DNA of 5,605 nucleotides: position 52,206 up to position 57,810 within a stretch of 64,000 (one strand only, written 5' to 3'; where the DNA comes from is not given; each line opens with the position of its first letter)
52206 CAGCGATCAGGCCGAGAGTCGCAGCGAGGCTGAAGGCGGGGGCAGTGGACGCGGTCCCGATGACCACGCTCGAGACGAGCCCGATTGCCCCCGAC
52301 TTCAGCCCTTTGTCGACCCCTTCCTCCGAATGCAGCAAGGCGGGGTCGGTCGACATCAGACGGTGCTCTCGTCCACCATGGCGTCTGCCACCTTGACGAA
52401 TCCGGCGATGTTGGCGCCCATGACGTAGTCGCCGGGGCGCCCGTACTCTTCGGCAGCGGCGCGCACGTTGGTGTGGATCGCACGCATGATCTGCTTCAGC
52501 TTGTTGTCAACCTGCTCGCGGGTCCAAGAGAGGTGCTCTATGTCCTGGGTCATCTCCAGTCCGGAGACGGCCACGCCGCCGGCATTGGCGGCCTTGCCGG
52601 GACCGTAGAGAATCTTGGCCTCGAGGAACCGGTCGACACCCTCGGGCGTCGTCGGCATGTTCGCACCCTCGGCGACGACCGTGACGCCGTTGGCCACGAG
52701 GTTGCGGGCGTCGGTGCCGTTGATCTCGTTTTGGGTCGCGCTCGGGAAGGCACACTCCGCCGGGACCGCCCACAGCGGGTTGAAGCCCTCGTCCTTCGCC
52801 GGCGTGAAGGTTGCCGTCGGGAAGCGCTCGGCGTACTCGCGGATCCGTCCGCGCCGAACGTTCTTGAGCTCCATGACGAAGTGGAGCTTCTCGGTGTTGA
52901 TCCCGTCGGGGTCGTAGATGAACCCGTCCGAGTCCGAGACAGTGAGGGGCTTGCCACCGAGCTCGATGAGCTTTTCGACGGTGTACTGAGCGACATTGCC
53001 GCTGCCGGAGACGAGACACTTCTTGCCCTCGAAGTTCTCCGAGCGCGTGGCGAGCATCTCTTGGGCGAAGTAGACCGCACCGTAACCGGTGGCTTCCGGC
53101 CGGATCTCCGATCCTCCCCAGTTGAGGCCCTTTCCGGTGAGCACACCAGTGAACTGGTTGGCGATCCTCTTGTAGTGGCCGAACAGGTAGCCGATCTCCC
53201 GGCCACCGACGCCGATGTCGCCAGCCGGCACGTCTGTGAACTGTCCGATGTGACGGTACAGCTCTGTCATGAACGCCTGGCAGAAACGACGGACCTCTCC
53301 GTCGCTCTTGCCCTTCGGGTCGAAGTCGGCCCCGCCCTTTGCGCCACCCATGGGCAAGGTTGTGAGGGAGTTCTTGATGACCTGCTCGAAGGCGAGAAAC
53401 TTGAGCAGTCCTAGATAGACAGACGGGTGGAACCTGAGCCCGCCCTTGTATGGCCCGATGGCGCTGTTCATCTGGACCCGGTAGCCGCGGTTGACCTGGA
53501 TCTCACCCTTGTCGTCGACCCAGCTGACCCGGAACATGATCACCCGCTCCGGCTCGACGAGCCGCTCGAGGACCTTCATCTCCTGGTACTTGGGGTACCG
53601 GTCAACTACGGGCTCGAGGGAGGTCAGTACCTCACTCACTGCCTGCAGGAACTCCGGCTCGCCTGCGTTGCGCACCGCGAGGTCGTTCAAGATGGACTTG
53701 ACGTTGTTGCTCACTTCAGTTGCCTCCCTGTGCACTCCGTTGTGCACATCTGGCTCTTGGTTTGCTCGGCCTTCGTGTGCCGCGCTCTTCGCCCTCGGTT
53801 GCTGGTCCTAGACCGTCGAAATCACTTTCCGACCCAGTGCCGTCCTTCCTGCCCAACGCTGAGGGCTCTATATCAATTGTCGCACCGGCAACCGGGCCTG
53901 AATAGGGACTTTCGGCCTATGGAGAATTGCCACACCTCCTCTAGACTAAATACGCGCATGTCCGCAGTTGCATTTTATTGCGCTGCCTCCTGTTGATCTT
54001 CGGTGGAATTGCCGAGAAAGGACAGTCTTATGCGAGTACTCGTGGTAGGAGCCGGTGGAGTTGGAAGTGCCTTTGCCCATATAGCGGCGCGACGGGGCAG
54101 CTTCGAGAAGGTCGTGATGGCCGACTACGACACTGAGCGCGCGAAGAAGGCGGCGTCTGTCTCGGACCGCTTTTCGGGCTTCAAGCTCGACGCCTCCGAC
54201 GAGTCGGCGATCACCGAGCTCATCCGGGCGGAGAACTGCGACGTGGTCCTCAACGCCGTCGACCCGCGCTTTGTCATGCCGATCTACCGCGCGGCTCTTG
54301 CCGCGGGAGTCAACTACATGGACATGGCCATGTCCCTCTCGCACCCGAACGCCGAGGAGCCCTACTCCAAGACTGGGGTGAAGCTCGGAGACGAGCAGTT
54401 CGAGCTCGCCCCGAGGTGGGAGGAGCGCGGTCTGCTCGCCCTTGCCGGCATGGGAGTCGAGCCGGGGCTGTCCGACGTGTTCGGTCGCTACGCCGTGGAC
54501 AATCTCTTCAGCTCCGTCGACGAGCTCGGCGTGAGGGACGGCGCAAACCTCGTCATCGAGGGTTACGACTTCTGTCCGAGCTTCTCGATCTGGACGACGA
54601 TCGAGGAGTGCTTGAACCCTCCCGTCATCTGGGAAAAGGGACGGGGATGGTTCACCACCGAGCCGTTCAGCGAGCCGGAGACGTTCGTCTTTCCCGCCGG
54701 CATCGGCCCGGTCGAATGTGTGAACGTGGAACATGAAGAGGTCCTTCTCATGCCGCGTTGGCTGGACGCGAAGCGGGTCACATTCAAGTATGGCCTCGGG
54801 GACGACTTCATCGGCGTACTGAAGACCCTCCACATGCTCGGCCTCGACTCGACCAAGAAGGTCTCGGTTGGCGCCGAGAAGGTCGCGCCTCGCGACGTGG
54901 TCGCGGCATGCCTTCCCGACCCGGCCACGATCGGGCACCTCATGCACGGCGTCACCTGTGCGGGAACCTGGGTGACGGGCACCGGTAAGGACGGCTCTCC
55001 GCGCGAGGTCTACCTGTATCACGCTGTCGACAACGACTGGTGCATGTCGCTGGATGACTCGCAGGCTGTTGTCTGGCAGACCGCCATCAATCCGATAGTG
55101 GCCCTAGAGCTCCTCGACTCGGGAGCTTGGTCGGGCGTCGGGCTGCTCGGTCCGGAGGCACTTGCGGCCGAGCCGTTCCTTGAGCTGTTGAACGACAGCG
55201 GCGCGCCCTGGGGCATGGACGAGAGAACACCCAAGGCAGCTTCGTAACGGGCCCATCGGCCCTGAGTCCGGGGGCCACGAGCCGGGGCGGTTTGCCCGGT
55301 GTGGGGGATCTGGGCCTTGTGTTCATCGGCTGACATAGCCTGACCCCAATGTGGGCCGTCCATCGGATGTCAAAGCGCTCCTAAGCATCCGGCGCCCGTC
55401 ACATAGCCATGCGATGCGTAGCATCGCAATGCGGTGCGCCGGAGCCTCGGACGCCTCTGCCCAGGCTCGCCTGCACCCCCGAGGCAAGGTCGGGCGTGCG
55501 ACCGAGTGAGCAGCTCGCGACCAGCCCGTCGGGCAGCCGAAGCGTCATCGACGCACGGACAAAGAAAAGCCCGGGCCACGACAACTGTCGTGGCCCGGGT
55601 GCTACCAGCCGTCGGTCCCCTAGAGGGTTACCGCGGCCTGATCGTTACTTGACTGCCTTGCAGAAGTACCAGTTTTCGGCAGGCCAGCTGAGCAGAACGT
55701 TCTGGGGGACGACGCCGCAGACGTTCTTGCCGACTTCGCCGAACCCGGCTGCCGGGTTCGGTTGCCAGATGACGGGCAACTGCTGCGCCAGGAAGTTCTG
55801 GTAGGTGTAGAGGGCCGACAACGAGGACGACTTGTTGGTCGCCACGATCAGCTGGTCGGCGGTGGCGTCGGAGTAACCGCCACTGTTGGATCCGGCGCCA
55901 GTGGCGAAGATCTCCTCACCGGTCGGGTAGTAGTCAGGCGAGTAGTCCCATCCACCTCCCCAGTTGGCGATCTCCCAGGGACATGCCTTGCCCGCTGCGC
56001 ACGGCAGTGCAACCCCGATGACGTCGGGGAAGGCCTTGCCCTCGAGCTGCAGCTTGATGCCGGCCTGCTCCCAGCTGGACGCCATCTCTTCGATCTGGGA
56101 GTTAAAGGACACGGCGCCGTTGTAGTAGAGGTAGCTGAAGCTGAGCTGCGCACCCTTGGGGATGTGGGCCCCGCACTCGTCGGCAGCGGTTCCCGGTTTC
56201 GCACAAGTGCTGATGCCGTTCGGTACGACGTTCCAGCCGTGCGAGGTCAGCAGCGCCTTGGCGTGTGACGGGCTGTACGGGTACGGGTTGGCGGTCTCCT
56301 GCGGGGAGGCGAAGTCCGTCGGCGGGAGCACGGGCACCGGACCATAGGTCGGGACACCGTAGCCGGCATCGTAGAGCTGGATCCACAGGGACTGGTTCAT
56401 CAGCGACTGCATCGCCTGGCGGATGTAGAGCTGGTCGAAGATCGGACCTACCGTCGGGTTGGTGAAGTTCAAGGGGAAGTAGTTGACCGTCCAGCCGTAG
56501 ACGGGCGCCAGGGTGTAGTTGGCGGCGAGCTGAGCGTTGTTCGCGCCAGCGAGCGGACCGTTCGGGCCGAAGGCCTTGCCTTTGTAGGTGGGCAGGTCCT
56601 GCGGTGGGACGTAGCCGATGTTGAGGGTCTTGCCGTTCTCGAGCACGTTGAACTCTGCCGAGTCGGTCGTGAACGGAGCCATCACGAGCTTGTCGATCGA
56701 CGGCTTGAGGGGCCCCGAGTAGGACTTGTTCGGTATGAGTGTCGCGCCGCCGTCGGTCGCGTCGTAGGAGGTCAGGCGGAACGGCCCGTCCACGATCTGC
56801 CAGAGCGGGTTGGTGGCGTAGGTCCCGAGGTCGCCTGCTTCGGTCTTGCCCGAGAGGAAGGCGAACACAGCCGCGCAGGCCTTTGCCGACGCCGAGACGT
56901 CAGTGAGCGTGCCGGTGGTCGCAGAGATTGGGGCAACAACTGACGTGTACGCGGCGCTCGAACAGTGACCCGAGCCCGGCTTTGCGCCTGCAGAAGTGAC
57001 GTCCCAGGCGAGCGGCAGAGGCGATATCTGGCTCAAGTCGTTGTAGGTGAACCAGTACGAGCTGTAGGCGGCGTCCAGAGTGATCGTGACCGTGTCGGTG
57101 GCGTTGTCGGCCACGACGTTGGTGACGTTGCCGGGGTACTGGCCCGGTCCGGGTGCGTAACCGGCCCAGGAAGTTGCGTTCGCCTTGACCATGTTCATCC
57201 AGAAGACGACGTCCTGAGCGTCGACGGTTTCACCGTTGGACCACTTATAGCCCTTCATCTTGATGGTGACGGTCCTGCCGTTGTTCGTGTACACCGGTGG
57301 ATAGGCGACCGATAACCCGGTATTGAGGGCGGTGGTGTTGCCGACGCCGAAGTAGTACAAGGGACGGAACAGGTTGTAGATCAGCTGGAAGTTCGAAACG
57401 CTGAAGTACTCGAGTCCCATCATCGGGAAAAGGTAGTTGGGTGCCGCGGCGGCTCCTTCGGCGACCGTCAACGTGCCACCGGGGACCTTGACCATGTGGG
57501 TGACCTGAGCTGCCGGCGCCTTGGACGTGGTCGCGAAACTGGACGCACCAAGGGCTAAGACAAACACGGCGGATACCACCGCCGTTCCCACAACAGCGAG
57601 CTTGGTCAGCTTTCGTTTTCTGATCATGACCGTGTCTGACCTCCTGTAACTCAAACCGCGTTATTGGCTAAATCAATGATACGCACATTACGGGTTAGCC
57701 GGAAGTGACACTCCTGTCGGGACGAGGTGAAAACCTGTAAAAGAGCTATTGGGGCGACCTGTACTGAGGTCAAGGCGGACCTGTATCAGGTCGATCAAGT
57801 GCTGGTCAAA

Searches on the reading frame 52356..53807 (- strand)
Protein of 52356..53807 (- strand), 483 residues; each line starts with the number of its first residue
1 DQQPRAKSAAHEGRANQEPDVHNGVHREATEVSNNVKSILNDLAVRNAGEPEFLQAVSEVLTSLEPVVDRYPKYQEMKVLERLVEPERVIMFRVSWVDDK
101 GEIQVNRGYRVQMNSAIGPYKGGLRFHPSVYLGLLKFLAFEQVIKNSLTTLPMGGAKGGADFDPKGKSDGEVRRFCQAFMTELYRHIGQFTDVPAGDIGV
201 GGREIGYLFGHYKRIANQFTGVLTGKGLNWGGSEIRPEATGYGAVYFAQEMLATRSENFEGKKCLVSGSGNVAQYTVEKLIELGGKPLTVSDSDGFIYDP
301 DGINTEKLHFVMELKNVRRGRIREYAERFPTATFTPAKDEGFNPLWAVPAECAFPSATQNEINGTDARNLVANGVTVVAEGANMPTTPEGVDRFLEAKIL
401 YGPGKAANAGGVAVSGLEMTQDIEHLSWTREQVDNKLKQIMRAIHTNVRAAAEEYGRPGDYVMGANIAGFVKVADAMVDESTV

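Call 35: search_protein_families(library=pfam, proteins=[window:52356-53807:-], max_evalue=0.00001)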
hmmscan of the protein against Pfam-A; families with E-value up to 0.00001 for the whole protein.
window:52356-53807:- (483 aa): 2 families
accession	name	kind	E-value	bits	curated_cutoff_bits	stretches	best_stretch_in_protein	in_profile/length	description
PF00208.27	ELFV_dehydrog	-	4.8e-85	285.6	23.4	1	231-479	1-239/241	Glutamate/Leucine/Phenylalanine/Valine dehydrogenase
PF02812.23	ELFV_dehydrog_N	-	8e-50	168.3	25.3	1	86-213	1-128/129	Glu/Leu/Phe/Val dehydrogenase, dimerisation domain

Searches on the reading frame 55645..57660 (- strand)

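Call 35: search_protein_families(library=pfam, proteins=[window:55645-57660:-], max_evalue=0.00001)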
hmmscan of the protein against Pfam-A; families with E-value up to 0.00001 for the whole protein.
window:55645-57660:- (671 aa): 1 family
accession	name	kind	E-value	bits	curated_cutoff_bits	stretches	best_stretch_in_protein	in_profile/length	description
PF00496.27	SBP_bac_5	-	5.1e-36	125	32.4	1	125-577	13-354/368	Bacterial extracellular solute-binding proteins, family 5 Middle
